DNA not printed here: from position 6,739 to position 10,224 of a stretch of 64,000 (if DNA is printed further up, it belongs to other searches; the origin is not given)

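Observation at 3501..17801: Tandem array of three GGDEF-STAND NTPase-TPR paralogs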

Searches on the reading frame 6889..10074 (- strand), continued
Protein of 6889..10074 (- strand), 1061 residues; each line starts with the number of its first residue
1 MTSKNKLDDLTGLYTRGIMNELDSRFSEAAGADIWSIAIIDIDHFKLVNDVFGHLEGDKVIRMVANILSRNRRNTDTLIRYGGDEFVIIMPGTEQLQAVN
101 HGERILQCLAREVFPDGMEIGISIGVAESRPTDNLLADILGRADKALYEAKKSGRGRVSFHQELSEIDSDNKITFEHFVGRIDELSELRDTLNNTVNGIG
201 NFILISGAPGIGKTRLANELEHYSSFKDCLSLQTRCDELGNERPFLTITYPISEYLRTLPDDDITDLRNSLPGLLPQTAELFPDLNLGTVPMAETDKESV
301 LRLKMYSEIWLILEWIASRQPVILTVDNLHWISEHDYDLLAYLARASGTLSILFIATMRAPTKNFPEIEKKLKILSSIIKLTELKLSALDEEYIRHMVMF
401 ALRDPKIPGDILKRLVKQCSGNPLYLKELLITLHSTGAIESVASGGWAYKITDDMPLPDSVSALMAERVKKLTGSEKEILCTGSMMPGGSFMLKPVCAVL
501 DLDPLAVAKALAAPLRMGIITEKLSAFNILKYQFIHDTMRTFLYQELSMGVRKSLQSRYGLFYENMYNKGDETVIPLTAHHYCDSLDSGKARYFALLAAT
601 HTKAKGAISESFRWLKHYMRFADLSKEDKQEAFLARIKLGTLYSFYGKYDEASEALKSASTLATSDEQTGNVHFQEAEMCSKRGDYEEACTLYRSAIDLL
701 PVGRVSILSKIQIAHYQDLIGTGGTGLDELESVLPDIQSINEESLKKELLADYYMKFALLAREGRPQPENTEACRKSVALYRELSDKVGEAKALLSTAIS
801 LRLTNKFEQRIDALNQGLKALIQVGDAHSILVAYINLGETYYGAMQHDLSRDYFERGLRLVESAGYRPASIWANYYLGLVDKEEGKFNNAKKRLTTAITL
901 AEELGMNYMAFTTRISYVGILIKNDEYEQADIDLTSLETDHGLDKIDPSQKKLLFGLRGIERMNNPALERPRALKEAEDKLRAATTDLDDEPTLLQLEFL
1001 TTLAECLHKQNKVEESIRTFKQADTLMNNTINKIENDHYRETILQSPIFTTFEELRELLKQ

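Call 41: search_solved_structures(query=A1, max_evalue=0.001)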
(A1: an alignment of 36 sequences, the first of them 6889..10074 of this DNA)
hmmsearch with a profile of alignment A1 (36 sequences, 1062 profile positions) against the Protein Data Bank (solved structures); distinct sequences matched with E-value up to 0.001: 277 (the best 60 are shown).
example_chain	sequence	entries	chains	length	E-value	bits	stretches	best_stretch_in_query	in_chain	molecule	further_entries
9qhb_A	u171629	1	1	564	9.7e-109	367.9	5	633-900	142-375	Engineered tetratricopeptide repeat protein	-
3ign_A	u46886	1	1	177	4.4e-54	186.9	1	7-167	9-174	Diguanylate cyclase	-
4zve_A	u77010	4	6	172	7.7e-53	182.8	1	8-164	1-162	Diguanylate cyclase DosC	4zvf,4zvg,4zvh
8bu0_A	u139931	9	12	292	1.7e-50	175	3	634-860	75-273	Consensus tetratricopeptide repeat protein | Crystal structure of an 8-repeat consensus TPR superhelix with Zinc. | Monomer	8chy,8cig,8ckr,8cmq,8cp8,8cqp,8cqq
1w25_A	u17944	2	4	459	2.8e-50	174.3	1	7-164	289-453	STALKED-CELL DIFFERENTIATION CONTROLLING PROTEIN | RESPONSE REGULATOR PLED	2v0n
2wb4_A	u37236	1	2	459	3.2e-50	174.1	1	7-163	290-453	DIGUANYLATE CYCLASE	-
9g86_A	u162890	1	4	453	5.9e-50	173.2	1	7-159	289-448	Response regulator PleD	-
9g85_A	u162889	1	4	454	6e-50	173.2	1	7-159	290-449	Response regulator PleD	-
6hbz_A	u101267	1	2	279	1.9e-48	168.2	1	3-161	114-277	GGDEF domain protein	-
6zxm_A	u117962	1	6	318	2.6e-47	164.5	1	7-159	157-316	Putative GGDEF/response regulator receiver domain protein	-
5euh_A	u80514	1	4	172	5.6e-47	163.4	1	8-166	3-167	Putative GGDEF domain membrane protein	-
6d9m_A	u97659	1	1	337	5.6e-47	163.4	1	6-160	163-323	Fusion protein of Endolysin,Response receiver sensor diguanylate cyclase, GAF domain-conta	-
9t28_A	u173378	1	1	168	4.4e-46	160.4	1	7-160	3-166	diguanylate cyclase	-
5llw_B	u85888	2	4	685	6e-46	160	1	7-160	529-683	Diguanylate cyclase (GGDEF) domain-containing protein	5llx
3i5b_A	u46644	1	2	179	6.9e-46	159.8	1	7-164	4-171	WspR response regulator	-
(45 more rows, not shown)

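Call 44: search_protein_families(library=padloc, proteins=[L001:17481-20813:+, L001:21140-22273:-, L001:17104-17484:+, L089:406-4143:+, L090:2374-3258:-, L090:13380-14525:+], max_evalue=0.001)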
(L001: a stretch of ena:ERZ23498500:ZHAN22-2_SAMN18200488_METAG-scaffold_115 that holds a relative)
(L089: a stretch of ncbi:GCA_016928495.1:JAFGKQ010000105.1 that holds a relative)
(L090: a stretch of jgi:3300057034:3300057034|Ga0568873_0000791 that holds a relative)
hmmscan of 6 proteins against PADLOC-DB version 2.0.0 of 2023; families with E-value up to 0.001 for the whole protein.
L001:17481-20813:+ (1110 aa): 21 families
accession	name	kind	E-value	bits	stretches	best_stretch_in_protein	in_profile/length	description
PDLC03659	mREase_IV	-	2e-120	401.3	2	29-584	44-607/945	Type IV methyl-directed restriction enzyme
PDLC03658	mREase_IV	-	4.4e-94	313.9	1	17-546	36-563/953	Type IV methyl-directed restriction enzyme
PDLC02707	PbeA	-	4.8e-36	122.6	2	425-542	514-631/672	PbeA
PDLC02704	PbeA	-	7.2e-25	85.6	2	434-564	529-667/682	PbeA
PDLC03049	REase_I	-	1e-20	71.4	1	208-406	169-375/807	Type I restriction enzyme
PDLC03047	REase_I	-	1.6e-18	63.9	2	209-355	346-494/1107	Type I restriction enzyme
PDLC02706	PbeA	-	4.5e-18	63.2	1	470-559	601-688/722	PbeA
PDLC02703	PbeA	-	5.8e-14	49.6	1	102-243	138-278/626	PbeA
PDLC02705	PbeA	-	2.3e-11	40.6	1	435-542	525-634/691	PbeA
PDLC03597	REase_MTase_IIG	-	5.9e-08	28.7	1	486-534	553-601/1646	Type IIG restriction enzyme-methyltransferase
PDLC01439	typeIV_DinG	-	6.5e-08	29.7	1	404-502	378-471/575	CAS-IV-A; associated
PDLC03928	PsyrT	-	2.5e-07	27.4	1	432-527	238-334/689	-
PDLC03042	REase_I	-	2.2e-06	23.3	0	485-539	787-843/1170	Type I restriction enzyme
PDLC02503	BrxHI|BrxHII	-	6.4e-06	22.7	1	428-528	241-342/698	BrxHI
PDLC02614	DrmC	-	1.1e-05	23.3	1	39-146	40-136/153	DrmC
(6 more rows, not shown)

L001:21140-22273:- (377 aa): 6 families
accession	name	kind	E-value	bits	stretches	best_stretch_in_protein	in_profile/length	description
PDLC04787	PDC-S01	-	4.4e-125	415.8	1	1-372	28-408/412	-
PDLC04789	PDC-S01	-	1.4e-29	101.3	1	4-334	21-352/375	-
PDLC04791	PDC-S01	-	1.3e-21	74.7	1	1-320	20-349/395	-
PDLC04790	PDC-S01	-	1.1e-14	52.1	1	4-316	31-360/422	-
PDLC04792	PDC-S01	-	1.7e-08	31.5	1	4-128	23-156/452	-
PDLC04786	PDC-S01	-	6e-08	29.8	1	4-130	24-160/439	-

L001:17104-17484:+ (126 aa): 1 family
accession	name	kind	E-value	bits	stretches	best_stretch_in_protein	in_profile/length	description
PDLC04899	PDC-S07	-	2.1e-40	135.5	1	2-118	14-130/135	-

L089:406-4143:+ (1245 aa): 6 families
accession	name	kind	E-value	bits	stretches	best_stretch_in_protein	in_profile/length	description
PDLC01169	TPR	-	2.3e-20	71.1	2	991-1110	99-216/252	TPR repeats containing protein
PDLC01171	TPR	-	2e-14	51.5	1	998-1151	137-282/504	TPR repeats containing protein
PDLC02012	SAVED5--SAVED_TIR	-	3.8e-08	30.8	1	4-81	15-93/404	-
PDLC02421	Aga_TIR-PNTD1-PNTD2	-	4.8e-06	23.9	1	4-82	5-85/430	Class I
PDLC02403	Aga_TIR-PNTD1-PNTD2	-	0.00015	18.9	1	3-81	3-83/443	Class I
PDLC04781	PDC-M71B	-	0.00039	17.3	0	1134-1195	395-454/515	-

L090:2374-3258:- (294 aa): 16 families
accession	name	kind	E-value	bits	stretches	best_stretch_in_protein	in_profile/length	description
PDLC05062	PDC-S66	-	2.6e-22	77.6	1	4-93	151-240/282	-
PDLC02012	SAVED5--SAVED_TIR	-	2.9e-15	54.3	1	3-129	15-133/404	-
PDLC00417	ThsB1|ThsB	-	7.6e-13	46.6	1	4-94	169-260/303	TIR-like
PDLC00436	ThsB1|ThsB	-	4.9e-12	43.7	1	3-93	37-130/183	TIR-like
PDLC02421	Aga_TIR-PNTD1-PNTD2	-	1.8e-11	41.8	1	3-114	5-119/430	Class I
PDLC02962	RT-TIR_XII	-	7.1e-11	39.6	1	3-113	347-462/478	single gene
PDLC02403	Aga_TIR-PNTD1-PNTD2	-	3.1e-10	37.7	1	4-129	5-131/443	Class I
PDLC03957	bSEFIR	-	5.9e-10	37.5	1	2-251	39-289/412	-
PDLC02961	RT-TIR_XII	-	4.2e-08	30.5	1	3-94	349-435/475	single gene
PDLC03015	TIR-NLR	-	2.2e-07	28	1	4-97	4-96/824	-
PDLC00419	ThsB1|ThsB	-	4e-07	28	1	2-84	28-114/165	TIR-like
PDLC02416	Aga_REase-TIR-PNTD1-PNTD2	-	6.9e-07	26.3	1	4-114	158-265/572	Class I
PDLC00426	ThsB1|ThsB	-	1.9e-06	25.4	1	4-78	240-321/352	TIR-like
PDLC00422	ThsB1|ThsB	-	3e-05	21.6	1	4-94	43-137/194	TIR-like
PDLC00425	ThsB1|ThsB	-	3.9e-05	20.9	1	4-113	254-366/389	TIR-like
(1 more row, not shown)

L090:13380-14525:+ (381 aa): 15 families
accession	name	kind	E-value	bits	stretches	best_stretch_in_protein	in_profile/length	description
PDLC00399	SduA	-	1.2e-134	447.4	1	1-374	1-373/375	DUF4263 domain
PDLC00393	SduA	-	3e-70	235.6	1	143-374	222-453/455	DUF4263 domain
PDLC00406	SduA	-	4.1e-58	195.9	1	186-371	138-324/326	DUF4263 domain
PDLC00384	SduA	-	6.2e-58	194.7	1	164-368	251-455/476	DUF4263 domain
PDLC00400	SduA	-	4.5e-42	142.5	1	167-370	91-294/308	DUF4263 domain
PDLC00381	SduA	-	4.2e-38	129.5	1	187-364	157-335/342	DUF4263 domain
PDLC00380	SduA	-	4.7e-37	125.6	1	175-371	271-467/480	DUF4263 domain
PDLC00394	SduA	-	3.8e-33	113.1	1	59-371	71-385/392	DUF4263 domain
PDLC00392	SduA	-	5.3e-28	96.2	1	103-365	127-385/396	DUF4263 domain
PDLC00391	SduA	-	8.4e-23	79.1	1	185-366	191-396/402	DUF4263 domain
PDLC00382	SduA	-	2.1e-20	71.4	1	157-367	99-318/336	DUF4263 domain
PDLC00385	SduA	-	9.6e-14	49.5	1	57-367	44-312/319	DUF4263 domain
PDLC00390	SduA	-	3.3e-11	40.9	1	2-367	2-332/339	DUF4263 domain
PDLC00388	SduA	-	6e-10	36.8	1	196-374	215-398/402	DUF4263 domain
PDLC00378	SduA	-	2.1e-06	25.5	1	247-366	67-191/287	DUF4263 domain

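Call 51: find_encoding_contigs(protein=P0002, flank=10000, max_places=2)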
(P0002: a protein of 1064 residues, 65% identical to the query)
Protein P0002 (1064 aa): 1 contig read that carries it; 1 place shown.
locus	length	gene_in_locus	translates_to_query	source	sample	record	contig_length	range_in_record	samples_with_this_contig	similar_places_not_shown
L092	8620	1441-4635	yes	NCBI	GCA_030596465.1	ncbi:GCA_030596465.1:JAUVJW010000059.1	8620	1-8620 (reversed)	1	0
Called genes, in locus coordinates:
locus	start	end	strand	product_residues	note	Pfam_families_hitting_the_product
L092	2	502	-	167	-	?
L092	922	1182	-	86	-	-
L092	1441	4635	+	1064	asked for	PF00990:GGDEF, PF13191:AAA_16, PF13428:TPR_14 (faint), PF00515:TPR_1 (faint), PF07719:TPR_2 (faint), PF14559:TPR_19 (faint), PF17874:TPR_MalT (weak), PF13424:TPR_12, +1 more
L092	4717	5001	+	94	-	-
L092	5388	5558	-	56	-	-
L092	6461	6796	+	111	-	-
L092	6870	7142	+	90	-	-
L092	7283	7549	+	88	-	-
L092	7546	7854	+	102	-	-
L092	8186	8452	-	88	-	-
